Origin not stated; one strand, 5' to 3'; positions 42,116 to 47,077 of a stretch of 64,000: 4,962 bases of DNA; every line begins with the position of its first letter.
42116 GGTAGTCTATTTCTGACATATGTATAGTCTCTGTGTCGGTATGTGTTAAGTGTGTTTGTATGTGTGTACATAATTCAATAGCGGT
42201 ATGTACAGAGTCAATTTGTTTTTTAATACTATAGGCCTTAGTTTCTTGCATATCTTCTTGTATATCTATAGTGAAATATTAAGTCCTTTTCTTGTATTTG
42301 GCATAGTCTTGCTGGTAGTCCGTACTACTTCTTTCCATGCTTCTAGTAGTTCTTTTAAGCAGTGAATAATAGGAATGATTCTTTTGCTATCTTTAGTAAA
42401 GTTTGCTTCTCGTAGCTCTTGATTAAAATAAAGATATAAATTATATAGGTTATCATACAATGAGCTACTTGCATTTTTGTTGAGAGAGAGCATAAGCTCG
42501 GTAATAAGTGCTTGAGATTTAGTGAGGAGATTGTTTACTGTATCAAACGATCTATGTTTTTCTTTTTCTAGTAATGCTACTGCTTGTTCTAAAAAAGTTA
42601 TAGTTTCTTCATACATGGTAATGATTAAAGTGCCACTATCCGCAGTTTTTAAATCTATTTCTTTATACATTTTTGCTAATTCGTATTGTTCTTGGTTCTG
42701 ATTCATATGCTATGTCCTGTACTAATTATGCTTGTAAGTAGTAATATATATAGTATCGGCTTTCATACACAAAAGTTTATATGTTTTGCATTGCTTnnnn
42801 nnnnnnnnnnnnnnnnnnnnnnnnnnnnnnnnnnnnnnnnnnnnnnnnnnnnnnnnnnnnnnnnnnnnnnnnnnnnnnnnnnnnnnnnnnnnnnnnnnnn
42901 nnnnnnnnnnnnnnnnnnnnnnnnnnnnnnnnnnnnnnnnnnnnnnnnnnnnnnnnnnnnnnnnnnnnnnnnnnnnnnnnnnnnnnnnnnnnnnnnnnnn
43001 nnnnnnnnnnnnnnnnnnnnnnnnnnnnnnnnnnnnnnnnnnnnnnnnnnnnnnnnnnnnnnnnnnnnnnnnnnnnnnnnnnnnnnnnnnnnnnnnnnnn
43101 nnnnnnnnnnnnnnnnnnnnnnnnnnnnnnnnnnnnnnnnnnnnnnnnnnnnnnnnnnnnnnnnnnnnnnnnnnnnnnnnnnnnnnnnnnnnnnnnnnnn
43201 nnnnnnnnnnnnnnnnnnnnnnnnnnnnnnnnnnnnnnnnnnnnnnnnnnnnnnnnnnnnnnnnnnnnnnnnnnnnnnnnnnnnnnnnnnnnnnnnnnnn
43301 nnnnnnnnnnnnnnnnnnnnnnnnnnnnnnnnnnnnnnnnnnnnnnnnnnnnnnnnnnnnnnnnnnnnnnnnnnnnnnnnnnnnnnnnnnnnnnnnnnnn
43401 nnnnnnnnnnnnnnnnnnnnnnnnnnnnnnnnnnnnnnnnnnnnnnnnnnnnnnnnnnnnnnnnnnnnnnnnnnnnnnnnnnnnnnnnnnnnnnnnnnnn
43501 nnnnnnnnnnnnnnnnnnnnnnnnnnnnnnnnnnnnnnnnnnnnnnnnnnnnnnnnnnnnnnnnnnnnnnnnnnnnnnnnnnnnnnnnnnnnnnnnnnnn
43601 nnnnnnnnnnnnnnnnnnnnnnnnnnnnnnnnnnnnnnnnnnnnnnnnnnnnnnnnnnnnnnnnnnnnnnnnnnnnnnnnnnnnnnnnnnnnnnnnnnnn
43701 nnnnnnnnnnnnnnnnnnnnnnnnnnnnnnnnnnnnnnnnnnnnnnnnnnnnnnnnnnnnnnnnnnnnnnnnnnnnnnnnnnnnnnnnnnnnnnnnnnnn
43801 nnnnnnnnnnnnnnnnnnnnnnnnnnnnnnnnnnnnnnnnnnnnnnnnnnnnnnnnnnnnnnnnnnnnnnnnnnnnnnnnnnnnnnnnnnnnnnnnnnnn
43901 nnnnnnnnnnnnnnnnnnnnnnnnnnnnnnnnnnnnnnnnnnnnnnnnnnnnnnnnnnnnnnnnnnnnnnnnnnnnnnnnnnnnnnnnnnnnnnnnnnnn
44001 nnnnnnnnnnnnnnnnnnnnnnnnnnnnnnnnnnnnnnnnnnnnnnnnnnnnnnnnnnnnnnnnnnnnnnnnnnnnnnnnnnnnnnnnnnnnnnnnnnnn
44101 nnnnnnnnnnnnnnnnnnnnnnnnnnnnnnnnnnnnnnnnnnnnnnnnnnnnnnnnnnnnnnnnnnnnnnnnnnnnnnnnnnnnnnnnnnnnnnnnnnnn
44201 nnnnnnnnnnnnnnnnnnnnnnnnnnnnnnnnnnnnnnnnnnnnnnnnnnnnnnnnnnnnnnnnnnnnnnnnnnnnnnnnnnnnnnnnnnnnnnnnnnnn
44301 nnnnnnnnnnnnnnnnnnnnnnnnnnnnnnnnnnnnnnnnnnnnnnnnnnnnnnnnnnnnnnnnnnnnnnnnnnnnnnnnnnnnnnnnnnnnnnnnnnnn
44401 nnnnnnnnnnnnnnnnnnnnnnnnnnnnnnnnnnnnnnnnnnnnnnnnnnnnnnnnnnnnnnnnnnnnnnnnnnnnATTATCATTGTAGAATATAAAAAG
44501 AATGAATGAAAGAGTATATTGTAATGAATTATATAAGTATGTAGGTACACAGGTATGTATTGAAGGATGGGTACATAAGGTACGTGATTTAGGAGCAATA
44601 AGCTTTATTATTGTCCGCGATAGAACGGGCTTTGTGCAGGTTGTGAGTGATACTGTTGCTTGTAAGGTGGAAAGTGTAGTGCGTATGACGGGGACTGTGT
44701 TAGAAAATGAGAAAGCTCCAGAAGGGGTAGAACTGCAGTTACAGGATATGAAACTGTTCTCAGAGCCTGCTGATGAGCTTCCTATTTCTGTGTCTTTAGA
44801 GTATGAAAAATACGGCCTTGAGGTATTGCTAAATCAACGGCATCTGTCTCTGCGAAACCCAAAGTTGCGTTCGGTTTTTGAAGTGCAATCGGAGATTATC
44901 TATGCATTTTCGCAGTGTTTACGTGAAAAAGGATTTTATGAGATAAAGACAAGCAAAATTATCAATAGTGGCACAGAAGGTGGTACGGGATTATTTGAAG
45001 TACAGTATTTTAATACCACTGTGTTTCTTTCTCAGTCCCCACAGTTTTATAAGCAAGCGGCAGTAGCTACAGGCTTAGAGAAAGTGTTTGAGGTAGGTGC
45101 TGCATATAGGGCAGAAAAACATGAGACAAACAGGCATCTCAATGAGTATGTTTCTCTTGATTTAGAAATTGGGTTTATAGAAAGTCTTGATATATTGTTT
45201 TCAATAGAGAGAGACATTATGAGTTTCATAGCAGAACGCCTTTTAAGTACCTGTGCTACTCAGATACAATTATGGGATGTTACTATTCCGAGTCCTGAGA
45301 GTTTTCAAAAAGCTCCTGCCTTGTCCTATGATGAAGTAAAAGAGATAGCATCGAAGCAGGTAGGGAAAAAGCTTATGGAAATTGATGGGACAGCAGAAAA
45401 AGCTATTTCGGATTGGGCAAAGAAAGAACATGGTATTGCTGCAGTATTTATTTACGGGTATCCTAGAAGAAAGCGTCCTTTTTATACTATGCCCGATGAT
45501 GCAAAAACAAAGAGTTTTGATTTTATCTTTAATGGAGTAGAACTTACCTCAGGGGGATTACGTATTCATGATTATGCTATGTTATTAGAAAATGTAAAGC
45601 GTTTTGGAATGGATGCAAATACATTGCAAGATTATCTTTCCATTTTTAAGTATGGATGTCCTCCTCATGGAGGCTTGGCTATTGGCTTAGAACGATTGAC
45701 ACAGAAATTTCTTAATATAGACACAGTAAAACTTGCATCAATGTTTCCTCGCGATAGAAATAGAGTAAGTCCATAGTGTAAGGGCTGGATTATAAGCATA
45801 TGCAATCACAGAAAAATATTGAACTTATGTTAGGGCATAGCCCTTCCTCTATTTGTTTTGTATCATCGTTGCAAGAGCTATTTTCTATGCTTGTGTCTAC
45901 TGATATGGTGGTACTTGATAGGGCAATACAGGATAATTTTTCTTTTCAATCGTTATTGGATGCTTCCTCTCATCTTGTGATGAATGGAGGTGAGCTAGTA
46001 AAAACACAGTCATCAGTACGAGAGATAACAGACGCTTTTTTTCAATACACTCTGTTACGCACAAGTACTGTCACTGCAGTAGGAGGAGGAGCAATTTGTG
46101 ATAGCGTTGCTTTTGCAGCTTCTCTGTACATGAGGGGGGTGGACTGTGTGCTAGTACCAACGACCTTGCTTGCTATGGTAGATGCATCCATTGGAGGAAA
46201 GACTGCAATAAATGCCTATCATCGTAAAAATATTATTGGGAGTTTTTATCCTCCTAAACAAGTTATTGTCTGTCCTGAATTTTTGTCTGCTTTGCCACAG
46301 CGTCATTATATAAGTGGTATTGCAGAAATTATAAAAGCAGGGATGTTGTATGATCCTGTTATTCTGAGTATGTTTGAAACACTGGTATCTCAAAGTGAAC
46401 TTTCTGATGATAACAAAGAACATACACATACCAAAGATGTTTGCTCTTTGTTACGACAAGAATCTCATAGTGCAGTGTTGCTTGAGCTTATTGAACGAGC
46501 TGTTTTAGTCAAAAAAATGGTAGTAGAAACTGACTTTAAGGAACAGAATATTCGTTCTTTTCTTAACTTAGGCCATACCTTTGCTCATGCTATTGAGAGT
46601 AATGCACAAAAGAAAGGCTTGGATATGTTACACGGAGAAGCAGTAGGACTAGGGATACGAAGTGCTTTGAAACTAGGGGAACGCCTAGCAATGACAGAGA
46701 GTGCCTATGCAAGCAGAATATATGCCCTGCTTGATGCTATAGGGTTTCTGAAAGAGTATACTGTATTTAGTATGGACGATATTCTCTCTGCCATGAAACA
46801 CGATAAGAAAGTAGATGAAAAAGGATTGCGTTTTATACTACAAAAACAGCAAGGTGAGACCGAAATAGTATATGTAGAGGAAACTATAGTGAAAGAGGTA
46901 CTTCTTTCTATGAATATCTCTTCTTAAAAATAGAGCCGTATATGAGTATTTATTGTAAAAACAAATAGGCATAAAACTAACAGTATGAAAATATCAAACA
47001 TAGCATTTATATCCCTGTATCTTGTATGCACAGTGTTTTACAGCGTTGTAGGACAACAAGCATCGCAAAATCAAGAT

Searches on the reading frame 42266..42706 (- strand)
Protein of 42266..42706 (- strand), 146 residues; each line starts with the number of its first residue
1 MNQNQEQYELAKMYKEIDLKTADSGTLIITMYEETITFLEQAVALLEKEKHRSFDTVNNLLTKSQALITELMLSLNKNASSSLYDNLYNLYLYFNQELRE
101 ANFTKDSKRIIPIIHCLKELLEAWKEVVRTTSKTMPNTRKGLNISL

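Call 7: search_protein_families(library=pfam, proteins=[window:42266-42706:-])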
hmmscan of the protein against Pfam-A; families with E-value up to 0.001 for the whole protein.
window:42266-42706:- (146 aa): 1 family
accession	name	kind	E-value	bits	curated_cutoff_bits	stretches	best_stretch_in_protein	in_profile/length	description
PF02561.19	FliS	-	2.7e-24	86.1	26.7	1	12-127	2-114/115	Flagellar protein FliS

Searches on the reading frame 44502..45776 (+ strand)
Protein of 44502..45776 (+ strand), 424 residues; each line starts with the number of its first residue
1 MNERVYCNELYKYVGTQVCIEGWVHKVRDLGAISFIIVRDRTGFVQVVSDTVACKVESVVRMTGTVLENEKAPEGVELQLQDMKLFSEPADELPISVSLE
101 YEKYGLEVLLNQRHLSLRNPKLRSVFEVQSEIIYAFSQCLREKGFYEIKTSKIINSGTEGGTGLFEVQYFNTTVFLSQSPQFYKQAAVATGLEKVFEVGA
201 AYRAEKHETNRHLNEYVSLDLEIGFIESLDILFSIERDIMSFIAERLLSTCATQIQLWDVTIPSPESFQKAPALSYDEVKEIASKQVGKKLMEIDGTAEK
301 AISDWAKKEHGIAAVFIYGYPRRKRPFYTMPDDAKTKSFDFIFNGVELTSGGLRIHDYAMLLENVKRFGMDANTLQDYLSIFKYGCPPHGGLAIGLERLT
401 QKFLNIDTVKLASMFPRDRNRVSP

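Call 7: search_protein_families(library=pfam, proteins=[window:44502-45776:+])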
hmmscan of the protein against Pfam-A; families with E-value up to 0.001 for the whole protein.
window:44502-45776:+ (424 aa): 2 families
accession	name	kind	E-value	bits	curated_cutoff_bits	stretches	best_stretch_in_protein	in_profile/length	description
PF00152.25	tRNA-synt_2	-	3e-70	237.2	25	1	107-418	3-307/308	tRNA synthetases class II (D, K and N)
PF01336.31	tRNA_anti-codon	-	3.7e-10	40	27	1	18-85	1-74/75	OB-fold nucleic acid binding domain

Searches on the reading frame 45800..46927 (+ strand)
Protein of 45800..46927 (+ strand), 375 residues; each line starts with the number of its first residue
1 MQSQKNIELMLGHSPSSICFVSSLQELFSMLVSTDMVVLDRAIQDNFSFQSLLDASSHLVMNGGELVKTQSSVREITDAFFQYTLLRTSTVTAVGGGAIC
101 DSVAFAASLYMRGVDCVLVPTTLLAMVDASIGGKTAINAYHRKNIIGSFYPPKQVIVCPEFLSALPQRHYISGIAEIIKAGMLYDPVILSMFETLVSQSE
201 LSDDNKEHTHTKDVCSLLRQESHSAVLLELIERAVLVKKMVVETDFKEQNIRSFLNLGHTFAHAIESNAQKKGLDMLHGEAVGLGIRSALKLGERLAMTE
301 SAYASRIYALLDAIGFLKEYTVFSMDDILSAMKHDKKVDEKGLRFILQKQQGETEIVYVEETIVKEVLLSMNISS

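Call 7: search_protein_families(library=pfam, proteins=[window:45800-46927:+])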
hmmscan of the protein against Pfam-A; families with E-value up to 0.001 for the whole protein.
window:45800-46927:+ (375 aa): 2 families
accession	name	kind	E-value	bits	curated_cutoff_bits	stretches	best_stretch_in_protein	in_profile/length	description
PF01761.26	DHQ_synthase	-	2.1e-39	134.2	24.2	1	59-171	2-114/115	3-dehydroquinate synthase N-terminal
PF24621.2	DHQS_C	-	2e-32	112.6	27.6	1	173-338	1-144/144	3-dehydroquinate synthase C-terminal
